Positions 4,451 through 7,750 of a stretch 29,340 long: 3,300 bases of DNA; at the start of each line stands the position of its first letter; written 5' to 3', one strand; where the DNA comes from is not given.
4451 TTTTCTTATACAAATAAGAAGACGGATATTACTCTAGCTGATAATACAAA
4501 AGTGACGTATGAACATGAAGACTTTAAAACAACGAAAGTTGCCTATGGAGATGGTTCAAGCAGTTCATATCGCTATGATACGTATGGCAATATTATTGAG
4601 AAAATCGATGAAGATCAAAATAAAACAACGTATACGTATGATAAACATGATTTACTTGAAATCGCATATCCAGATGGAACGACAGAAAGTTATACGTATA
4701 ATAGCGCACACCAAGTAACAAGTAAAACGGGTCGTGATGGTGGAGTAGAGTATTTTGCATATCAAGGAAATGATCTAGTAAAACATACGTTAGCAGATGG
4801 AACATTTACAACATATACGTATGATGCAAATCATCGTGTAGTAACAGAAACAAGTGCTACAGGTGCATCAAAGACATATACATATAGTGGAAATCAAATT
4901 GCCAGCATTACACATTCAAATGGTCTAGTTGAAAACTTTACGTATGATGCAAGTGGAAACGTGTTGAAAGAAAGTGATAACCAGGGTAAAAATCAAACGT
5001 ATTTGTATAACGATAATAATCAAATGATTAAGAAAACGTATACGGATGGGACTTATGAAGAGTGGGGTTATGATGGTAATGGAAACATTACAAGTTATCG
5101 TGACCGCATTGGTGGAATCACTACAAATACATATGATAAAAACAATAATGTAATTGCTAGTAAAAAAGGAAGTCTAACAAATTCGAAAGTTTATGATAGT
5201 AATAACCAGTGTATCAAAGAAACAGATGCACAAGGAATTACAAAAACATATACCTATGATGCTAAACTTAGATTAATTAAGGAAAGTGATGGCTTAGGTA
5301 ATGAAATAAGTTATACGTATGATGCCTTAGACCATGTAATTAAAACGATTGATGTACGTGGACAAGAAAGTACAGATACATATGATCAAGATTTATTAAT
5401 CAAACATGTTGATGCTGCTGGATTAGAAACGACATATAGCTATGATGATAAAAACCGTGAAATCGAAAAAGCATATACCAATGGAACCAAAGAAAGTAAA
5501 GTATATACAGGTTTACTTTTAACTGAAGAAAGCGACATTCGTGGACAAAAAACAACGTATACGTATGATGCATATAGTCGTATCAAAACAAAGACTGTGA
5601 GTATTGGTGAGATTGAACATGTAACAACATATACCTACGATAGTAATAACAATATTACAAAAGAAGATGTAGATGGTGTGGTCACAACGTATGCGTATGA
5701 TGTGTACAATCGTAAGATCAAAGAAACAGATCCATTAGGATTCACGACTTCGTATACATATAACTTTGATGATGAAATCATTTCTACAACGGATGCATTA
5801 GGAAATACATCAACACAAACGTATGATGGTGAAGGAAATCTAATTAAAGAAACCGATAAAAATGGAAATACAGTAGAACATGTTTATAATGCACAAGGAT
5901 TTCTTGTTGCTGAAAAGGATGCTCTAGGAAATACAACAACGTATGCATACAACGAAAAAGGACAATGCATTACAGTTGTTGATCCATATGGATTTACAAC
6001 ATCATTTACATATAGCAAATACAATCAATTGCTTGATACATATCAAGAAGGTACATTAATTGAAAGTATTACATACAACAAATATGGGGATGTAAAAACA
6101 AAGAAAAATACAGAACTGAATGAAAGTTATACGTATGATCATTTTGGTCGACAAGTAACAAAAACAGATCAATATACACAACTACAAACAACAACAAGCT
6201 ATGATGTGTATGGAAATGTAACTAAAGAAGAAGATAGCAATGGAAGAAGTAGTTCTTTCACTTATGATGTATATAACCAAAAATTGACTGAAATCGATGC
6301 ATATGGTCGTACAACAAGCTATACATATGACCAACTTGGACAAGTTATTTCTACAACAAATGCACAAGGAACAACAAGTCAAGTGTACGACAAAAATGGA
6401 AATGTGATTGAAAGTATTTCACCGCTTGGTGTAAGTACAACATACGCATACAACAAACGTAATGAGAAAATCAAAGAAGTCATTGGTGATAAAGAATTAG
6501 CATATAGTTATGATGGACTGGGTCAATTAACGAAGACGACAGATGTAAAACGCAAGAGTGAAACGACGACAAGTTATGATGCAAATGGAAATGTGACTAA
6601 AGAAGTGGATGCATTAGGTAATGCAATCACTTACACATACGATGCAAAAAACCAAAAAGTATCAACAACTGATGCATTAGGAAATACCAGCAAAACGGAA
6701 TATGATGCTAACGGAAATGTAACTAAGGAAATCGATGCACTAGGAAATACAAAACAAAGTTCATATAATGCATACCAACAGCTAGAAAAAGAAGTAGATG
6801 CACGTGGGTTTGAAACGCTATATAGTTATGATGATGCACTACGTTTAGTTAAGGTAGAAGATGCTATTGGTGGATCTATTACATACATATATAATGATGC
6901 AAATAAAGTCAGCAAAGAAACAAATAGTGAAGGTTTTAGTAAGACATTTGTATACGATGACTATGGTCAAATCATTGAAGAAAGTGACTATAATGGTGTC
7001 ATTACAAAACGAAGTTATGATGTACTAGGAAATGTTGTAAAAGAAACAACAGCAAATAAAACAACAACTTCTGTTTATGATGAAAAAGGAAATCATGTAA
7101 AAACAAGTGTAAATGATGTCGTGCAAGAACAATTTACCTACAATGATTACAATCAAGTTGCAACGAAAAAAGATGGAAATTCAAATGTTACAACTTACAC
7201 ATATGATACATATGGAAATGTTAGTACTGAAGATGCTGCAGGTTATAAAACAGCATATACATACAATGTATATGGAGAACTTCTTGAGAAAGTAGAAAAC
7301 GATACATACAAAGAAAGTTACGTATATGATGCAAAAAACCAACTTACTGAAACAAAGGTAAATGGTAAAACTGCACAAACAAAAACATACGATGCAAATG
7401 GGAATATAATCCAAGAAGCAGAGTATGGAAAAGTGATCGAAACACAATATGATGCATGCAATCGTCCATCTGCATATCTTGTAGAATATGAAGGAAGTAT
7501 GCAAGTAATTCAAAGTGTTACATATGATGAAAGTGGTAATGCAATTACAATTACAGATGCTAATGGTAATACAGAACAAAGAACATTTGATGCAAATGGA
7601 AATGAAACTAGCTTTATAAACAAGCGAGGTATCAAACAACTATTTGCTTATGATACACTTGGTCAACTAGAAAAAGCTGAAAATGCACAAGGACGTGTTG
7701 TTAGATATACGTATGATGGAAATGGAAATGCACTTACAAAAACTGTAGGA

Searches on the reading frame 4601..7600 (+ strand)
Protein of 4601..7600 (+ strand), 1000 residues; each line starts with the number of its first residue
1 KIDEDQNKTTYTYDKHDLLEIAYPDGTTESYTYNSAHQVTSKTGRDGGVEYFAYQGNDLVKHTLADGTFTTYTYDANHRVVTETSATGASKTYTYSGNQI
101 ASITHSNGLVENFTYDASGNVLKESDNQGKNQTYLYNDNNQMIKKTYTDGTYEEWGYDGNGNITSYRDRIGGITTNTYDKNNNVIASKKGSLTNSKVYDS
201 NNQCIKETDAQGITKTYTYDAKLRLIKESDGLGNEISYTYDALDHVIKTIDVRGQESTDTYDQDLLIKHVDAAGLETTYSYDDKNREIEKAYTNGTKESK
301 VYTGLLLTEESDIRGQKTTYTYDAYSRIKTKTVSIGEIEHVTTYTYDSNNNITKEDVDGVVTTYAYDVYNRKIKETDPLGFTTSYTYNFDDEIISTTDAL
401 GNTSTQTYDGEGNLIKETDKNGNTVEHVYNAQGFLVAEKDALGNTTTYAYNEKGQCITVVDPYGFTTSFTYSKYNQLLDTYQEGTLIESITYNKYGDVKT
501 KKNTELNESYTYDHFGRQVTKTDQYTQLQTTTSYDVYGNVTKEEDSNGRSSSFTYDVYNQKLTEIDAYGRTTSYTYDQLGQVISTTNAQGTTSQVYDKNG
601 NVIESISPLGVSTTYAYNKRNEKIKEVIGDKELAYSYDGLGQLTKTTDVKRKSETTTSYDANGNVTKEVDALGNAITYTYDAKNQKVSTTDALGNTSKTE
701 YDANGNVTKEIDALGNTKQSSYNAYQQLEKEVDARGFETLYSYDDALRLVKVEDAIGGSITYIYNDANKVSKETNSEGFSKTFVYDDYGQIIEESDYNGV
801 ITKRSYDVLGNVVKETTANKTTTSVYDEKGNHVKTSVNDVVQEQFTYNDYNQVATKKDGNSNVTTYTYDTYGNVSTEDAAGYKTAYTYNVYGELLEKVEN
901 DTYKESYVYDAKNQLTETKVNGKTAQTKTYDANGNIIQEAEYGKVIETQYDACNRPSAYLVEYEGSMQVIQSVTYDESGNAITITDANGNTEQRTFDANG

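Call 18: search_protein_families(library=pfam, proteins=[window:4601-7600:+], max_evalue=0.001)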
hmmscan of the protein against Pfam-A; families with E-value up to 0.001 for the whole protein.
window:4601-7600:+ (1000 aa): 1 family
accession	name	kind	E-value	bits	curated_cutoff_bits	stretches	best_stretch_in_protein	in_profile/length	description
PF05593.20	RHS_repeat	-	3.4e-134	435.7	22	15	659-696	1-38/38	RHS Repeat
